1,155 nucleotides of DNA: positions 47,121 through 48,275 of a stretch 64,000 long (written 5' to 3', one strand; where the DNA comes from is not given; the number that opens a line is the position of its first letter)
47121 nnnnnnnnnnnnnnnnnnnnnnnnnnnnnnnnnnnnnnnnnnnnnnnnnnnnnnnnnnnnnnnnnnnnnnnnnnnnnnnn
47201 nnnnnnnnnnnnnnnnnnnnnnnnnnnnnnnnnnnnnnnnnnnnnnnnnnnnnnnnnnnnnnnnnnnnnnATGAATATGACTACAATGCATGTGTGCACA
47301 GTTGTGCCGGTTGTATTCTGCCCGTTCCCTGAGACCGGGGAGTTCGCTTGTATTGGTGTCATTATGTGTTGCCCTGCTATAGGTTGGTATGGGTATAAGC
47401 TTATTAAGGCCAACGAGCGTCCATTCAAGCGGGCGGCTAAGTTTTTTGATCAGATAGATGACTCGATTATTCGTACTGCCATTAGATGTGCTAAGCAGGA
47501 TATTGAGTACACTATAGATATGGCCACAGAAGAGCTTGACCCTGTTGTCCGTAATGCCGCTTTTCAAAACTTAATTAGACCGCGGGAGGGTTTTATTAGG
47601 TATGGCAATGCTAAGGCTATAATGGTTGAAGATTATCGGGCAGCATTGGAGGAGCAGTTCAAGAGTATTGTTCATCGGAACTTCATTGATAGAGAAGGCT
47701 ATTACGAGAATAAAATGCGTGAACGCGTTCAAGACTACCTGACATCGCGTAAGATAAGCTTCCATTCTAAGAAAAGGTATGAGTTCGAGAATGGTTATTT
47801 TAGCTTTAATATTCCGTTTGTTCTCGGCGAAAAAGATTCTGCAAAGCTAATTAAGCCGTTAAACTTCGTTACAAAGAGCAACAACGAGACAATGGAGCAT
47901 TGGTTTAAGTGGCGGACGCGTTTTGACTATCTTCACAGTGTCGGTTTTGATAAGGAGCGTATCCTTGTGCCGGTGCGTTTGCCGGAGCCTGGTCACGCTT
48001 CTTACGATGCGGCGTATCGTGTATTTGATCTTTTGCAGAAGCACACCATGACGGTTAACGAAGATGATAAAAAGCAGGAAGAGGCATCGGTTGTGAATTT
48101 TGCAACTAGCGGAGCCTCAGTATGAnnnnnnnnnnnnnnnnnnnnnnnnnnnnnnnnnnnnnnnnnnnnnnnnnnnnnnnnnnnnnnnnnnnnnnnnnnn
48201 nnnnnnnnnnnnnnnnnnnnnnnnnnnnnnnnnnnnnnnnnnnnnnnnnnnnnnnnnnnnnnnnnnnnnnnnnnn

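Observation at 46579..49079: HipA-C-like kinase + DUF3037 pair followed by two small membrane proteins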

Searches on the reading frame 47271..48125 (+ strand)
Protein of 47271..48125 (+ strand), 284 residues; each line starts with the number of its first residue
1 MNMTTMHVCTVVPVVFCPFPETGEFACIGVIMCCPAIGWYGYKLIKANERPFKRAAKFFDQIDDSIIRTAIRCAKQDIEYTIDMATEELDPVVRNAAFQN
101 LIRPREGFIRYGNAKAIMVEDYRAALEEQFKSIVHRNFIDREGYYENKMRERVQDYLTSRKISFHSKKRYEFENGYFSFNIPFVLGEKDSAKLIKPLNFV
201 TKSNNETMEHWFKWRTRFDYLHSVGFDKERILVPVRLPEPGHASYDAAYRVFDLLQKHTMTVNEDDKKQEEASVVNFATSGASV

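Call 3: search_protein_families(library=pfam, proteins=[window:47271-48125:+], max_evalue=1)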
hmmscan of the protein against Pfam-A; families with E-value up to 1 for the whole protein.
window:47271-48125:+ (284 aa): 1 family
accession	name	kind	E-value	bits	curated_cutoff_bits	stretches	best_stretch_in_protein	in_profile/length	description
PF11236.13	DUF3037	-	3.8e-11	43.7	22.6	1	16-134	6-118/118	Protein of unknown function (DUF3037)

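Call 4: search_protein_families(library=padloc, proteins=[window:47271-48125:+], max_evalue=1)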
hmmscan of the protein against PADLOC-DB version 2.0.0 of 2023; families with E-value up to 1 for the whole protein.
window:47271-48125:+ (284 aa): 1 family
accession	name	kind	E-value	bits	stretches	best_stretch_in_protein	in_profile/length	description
PDLC04767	PDC-M66B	-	1.7e-06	25.7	1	22-224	17-219/281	-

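Call 5: search_protein_families(library=ncbifam, proteins=[window:47271-48125:+], max_evalue=1)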
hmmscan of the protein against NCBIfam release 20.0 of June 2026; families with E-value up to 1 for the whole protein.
window:47271-48125:+ (284 aa): 0 families

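Call 28: find_homologous_proteins(query=window:47271-48125:+, max_evalue=0.001)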
Query window:47271-48125:+ (284 aa): 16 proteins with E <= 0.001 among 392 candidates.
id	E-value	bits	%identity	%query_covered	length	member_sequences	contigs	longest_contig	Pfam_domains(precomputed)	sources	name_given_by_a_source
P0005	1.1e-191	653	100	99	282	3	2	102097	PF11236.14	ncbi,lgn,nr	ncbi:MAG: DUF3037 domain-containing protein [Kiritimatiellae bacterium]|nr:DUF3037 domain-containing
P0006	5.1e-162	556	85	98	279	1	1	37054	PF11236.14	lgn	-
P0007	2.3e-154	531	79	99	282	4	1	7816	PF11236.14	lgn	-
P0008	1.2e-95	338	57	95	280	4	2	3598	PF11236.14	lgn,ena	-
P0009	1.1e-91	325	54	98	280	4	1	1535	PF11236.14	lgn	-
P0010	3.1e-91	324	53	98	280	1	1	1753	PF11236.14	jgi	-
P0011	3.4e-89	317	50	96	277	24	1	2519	PF11236.14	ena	-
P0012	1.9e-87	311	52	98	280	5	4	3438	PF11236.14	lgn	-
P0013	5.2e-70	254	45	98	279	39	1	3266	PF11236.14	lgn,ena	-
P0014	1.5e-68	249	44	96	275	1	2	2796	PF11236.14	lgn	-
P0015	6.2e-66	241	43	98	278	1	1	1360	PF11236.14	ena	-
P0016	3.3e-59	219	42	96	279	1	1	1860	PF11236.14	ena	-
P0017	5.6e-48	182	35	98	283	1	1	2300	PF11236.14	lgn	-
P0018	1.3e-45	174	36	96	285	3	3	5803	PF11236.14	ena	-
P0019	5.2e-25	107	27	96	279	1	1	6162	PF11236.14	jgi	jgi:hypothetical protein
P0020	4.5e-15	74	24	94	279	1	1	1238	PF11236.14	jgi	jgi:hypothetical protein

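Call 29: find_encoding_contigs(protein=P0006, flank=8000, max_places=3)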
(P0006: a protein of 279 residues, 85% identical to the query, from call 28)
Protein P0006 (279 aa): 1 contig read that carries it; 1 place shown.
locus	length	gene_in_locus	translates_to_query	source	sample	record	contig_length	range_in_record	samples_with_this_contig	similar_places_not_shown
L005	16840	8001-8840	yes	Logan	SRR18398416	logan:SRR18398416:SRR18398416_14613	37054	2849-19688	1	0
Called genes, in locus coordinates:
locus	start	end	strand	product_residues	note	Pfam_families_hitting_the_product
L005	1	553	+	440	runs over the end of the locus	PF01467:CTP_transf_like, PF13714:PEP_mutase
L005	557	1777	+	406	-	PF04464:Glyphos_transf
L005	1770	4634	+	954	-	PF02096:60KD_IMP, PF00884:Sulfatase (faint)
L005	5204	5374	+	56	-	PF01381:HTH_3, PF13443:HTH_26 (weak), PF13560:HTH_31 (weak)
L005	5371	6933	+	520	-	-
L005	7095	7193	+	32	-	-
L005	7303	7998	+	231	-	PF20613:HipA_2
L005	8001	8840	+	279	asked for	PF11236:DUF3037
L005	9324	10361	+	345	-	PF02384:N6_Mtase (weak)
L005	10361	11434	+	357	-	-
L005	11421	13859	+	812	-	PF00005:ABC_tran (faint), PF02463:SMC_N, PF13175:AAA_15 (weak), PF13304:AAA_21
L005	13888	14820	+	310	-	PF00535:Glycos_transf_2, PF10111:Glyco_tranf_2_2, PF13641:Glyco_tranf_2_3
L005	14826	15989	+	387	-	-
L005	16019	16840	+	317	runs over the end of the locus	PF00535:Glycos_transf_2, PF13641:Glyco_tranf_2_3, PF13506:Glyco_transf_21 (weak)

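Call 30: find_encoding_contigs(protein=P0007, flank=8000, max_places=3)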
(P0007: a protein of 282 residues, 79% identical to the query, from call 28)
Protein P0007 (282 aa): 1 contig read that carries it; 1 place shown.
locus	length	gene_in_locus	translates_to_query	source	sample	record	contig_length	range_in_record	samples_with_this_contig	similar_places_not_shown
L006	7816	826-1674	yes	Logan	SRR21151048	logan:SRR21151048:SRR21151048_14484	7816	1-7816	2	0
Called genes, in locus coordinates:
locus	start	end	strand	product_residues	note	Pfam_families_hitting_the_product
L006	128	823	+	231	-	PF20613:HipA_2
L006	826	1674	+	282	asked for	PF11236:DUF3037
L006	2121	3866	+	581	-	PF13175:AAA_15, PF02463:SMC_N (faint), PF13304:AAA_21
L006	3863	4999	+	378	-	-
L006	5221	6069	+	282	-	-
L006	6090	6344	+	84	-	-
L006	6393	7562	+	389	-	PF12837:Fer4_6 (faint), PF12838:Fer4_7, PF14697:Fer4_21 (weak), PF04432:FrhB_FdhB_C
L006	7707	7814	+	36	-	?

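Call 31: find_encoding_contigs(protein=P0018, flank=8000, max_places=3)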
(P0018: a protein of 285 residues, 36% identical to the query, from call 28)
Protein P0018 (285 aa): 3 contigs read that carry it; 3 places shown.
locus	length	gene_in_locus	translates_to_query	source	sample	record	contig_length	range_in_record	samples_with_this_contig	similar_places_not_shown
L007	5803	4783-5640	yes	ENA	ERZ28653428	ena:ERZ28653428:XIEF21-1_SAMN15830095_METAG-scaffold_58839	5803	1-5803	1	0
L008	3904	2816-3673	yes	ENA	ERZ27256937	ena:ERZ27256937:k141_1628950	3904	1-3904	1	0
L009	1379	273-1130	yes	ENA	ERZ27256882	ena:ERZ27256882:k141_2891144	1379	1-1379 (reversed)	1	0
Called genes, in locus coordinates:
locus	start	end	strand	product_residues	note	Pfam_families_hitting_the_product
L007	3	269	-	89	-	?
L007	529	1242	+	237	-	PF00656:Peptidase_C14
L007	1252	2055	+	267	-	-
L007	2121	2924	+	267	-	PF00656:Peptidase_C14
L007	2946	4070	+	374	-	PF01420:Methylase_S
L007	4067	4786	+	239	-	PF20613:HipA_2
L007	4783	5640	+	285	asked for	PF11236:DUF3037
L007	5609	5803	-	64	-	?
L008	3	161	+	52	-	?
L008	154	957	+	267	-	PF00656:Peptidase_C14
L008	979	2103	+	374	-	PF01420:Methylase_S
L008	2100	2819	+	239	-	PF20613:HipA_2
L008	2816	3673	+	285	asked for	PF11236:DUF3037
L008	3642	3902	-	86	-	?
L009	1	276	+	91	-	?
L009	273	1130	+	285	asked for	PF11236:DUF3037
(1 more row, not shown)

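Call 32: find_encoding_contigs(protein=P0019, flank=8000, max_places=3)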
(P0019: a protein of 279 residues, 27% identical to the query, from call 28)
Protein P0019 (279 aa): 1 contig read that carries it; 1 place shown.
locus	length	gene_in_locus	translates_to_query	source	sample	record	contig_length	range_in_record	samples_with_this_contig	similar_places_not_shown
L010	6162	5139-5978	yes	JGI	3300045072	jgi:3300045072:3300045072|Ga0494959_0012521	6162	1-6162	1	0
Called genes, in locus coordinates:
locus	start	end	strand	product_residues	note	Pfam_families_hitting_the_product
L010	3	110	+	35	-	?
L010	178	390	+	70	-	-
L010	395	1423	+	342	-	PF00078:RVT_1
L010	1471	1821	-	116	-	-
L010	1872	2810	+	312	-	PF19501:PcRGLX_1st (weak)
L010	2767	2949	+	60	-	-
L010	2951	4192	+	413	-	PF01966:HD, PF19276:HD_assoc_2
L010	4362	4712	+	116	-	-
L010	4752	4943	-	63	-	-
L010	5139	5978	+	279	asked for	PF11236:DUF3037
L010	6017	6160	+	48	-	?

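Call 39: search_protein_families(library=phrogs, proteins=[window:47271-48125:+], max_evalue=0.1)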
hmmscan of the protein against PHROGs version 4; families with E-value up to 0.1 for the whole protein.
window:47271-48125:+ (284 aa): 1 family
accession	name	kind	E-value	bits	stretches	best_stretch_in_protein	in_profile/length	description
phrog_5137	-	unknown function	2.1e-25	91.1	1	16-269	12-266/279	-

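Call 49: search_dna_similar(query=window:47271-48125:+, collection=phages, mode=protein, max_evalue=0.001)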
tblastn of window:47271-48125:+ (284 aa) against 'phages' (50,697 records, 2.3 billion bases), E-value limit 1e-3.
Records with a match: 3; places in all: 3; records where one place covers at least 80% of the query: 0.
Best place of each record, by identity: <60% 3.
By first word of the organism name: Escherichia 1; Klebsiella 1; Salmonella 1.
By host as written in the record: Escherichia coli C 1; Klebsiella pneumoniae 1; Salmonella enterica subsp. enterica serovar Worthington ... 1.
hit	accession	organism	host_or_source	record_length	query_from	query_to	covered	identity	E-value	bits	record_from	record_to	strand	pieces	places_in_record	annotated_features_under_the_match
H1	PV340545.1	Escherichia phage PhiR5_1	Escherichia coli C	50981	21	217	69%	25.2%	2e-7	58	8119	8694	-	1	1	HipD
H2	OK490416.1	Klebsiella phage Kp4864-1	Klebsiella pneumoniae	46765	21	217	69%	24.5%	4e-7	57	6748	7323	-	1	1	record has no annotation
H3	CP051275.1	Salmonella phage SW-37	Salmonella enterica subsp. enterica ...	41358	21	217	69%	24.4%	5e-7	57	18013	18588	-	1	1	record has no annotation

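Call 50: get_annotated_region(hit=H1, flank=4000)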
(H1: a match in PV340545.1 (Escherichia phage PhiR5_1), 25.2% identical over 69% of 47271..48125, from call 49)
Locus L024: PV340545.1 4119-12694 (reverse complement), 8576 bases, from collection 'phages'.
description: Escherichia phage PhiR5_1, complete genome.
organism: Escherichia phage PhiR5_1 (NCBI taxid 3416467)
taxonomy: Viruses
host: Escherichia coli C; source: -; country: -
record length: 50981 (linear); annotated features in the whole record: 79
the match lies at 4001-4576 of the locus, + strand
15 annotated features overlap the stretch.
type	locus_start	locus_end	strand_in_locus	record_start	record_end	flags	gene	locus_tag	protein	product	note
CDS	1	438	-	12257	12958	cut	-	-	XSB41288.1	DNA replication protein P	-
CDS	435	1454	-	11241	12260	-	-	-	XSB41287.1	DNA replication protein O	-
CDS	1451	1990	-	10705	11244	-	-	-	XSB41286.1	cII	activator protein cII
CDS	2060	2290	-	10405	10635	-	-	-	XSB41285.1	Cro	transcriptional regulator cro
CDS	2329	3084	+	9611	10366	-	-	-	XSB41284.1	cI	repressor protein cI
CDS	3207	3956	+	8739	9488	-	-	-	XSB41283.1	HipA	HipA toxin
CDS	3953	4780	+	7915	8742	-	-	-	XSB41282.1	HipD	HipD antitoxin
CDS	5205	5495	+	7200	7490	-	-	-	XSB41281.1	Kil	prophage Kil protein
CDS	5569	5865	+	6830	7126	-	-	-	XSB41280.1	Gam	host-nuclease inhibitor protein Gam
CDS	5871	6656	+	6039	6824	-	-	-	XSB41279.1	Bet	recombination protein Bet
CDS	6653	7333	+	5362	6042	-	-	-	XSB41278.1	exonuclease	-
CDS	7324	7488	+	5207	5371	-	-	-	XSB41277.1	hypothetical protein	hypothetical protein orf60a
CDS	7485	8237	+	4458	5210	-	-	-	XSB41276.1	hypothetical protein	FIG00639473: hypothetical protein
CDS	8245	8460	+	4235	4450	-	-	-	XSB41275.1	hypothetical protein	hypothetical protein orf61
CDS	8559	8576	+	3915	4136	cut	-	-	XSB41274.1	hypothetical protein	TraR/YbiI family protein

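Call 53: search_protein_families(library=pfam, proteins=[L024:3207-3956:+, L024:3953-4780:+, L005:7303-7998:+, L005:8001-8840:+], max_evalue=0.01)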
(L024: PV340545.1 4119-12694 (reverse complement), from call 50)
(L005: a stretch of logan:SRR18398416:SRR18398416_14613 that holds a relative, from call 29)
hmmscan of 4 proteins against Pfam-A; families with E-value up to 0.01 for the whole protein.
L024:3207-3956:+ (249 aa): 1 family
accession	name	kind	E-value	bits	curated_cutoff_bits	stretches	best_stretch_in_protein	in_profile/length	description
PF20613.4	HipA_2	-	9.7e-77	257.9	27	1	14-247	1-239/240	HipA-like kinase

L024:3953-4780:+ (275 aa): 1 family
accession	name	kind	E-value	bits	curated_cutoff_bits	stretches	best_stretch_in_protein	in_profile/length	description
PF11236.13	DUF3037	-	7.6e-24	84.6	22.6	1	7-125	1-118/118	Protein of unknown function (DUF3037)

L005:7303-7998:+ (231 aa): 1 family
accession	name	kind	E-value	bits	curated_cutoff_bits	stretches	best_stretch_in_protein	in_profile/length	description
PF20613.4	HipA_2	-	5.4e-49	167.1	27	1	4-222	1-217/240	HipA-like kinase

L005:8001-8840:+ (279 aa): 1 family
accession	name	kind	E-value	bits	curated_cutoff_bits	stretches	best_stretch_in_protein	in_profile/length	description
PF11236.13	DUF3037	-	8.5e-12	45.8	22.6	1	14-132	6-118/118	Protein of unknown function (DUF3037)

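Call 55: predict_structure(alignment_id=A3)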
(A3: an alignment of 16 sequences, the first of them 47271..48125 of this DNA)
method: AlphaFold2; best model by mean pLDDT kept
length: 284 residues; sequences in the alignment: 16
mean_pLDDT: 87.7   pTM: 0.56
mean pLDDT of the five models: 87.7, 85.9, 85.1, 84.4, 84.0
residues with pLDDT >= 90: 157; 70-90: 104; 50-70: 19; < 50: 4
segments of 3 or more residues with pLDDT < 50: none
pLDDT, mean of each block of 10 residues (from residue 1): 75 89 82 89 92 87 91 92 78 81 79 89 94 76 76 95 92 88 92 94 83 94 95 94 92 95 92 94 49
secondary structure, 60 per line:
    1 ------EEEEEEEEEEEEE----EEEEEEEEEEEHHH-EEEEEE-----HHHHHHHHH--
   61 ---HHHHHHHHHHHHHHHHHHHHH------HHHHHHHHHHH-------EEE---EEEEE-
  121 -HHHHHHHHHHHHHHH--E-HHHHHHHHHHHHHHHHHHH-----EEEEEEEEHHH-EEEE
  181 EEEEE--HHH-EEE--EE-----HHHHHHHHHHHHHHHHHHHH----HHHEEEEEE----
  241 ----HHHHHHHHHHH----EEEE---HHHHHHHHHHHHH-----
elements in order: E7-19 E24-34 E39-44 H50-58 H64-84 H91-101 E109-111 E115-119 H122-136 H141-159 E165-172 E177-185 E192-194 H204-223 E231-236 H245-255 E260-263 H267-279

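Call 58: fold_search(model_id=the predicted structure, library=pdb)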
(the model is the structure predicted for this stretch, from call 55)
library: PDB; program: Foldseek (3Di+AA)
matches with E <= 10: 738; with E <= 0.001: 0
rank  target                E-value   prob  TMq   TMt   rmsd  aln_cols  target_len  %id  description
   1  1y88                  4.0e-02  0.97  0.28  0.40   5.3       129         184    9  Crystal Structure of Protein of Unknown Function AF1548 (released 2004-12-21)
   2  9dou_A                5.7e-02  0.75  0.23  0.09   9.4       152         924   12  Taeniopygia guttata R2 retrotransposon (R2Tg) initiating target-primed reverse transcription (released 2025-05-21)
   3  3odh_B                9.3e-02  0.41  0.18  0.25  10.5       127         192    9  Structure of OkrAI/DNA complex (released 2010-10-06)
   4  9nxx_D                1.0e-01  0.54  0.25  0.20   9.2       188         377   11  LmuA_conformation 1 (released 2025-12-17)
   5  8iby_C                1.1e-01  0.60  0.24  0.11   8.1       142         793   13  Structure of R2 with 5'ORF (released 2023-09-20)
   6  9u49_A                1.2e-01  0.54  0.33  0.25  13.3       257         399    9  crystal structure of Cdn1 in complex with cA4 (released 2026-02-04)
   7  8k70_A                1.5e-01  0.23  0.17  0.26   9.9       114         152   10  Structural basis for the distinct roles of non-conserved Pro116 and conserved Tyr124 of BCH domain of yeast p50RhoGAP (released 2024-05-29)
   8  8gh6_A                1.6e-01  0.57  0.23  0.09   7.9       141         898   12  Bombyx mori R2 retrotransposon initiating target-primed reverse transcription (released 2023-04-05)
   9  9nl2_A                1.6e-01  0.54  0.21  0.08   8.4       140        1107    8  Structure of R2 retrotransposon protein from Platysternon megacephalum initiating target-primed reverse transcription (released 2025-06-18)
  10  8q44_B                2.4e-01  0.44  0.33  0.23  12.4       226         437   11  Crystal structure of cA4-bound Can2 (E364R) in complex with oligo-T DNA (released 2023-11-22)
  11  8azx                  2.4e-01  0.41  0.24  0.35  12.6       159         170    8  KRAS-G12C in complex with BI-2865 (released 2023-06-07)
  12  8azy                  2.4e-01  0.41  0.24  0.36  12.5       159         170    8  KRAS-G12D in complex with BI-2865 (released 2023-06-07)
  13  2x1v                  2.7e-01  0.51  0.25  0.44  10.6       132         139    8  Crystal Structure of the activating H-Ras I163F mutant in Costello Syndrome, bound to MG-GDP (released 2010-01-12)
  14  8b00                  3.1e-01  0.35  0.24  0.36  12.5       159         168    8  KRAS-G13D in complex with BI-2865 (released 2023-06-07)
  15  8un4                  3.3e-01  0.38  0.24  0.36  12.5       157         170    8  KRAS-G13D-GDP in complex with Cpd36 ((E)-1-((3S)-4-(7-(6-amino-4-methyl-3-(trifluoromethyl)pyridin-2-yl)-6-chloro-8-fluo (released 2023-12-20)
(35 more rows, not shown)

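Call 73: search_solved_structures(query=A3, max_evalue=1, show_alignments=1)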
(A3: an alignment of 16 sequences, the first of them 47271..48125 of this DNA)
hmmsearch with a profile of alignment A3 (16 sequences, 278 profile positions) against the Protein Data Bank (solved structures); distinct sequences matched with E-value up to 1: 0.
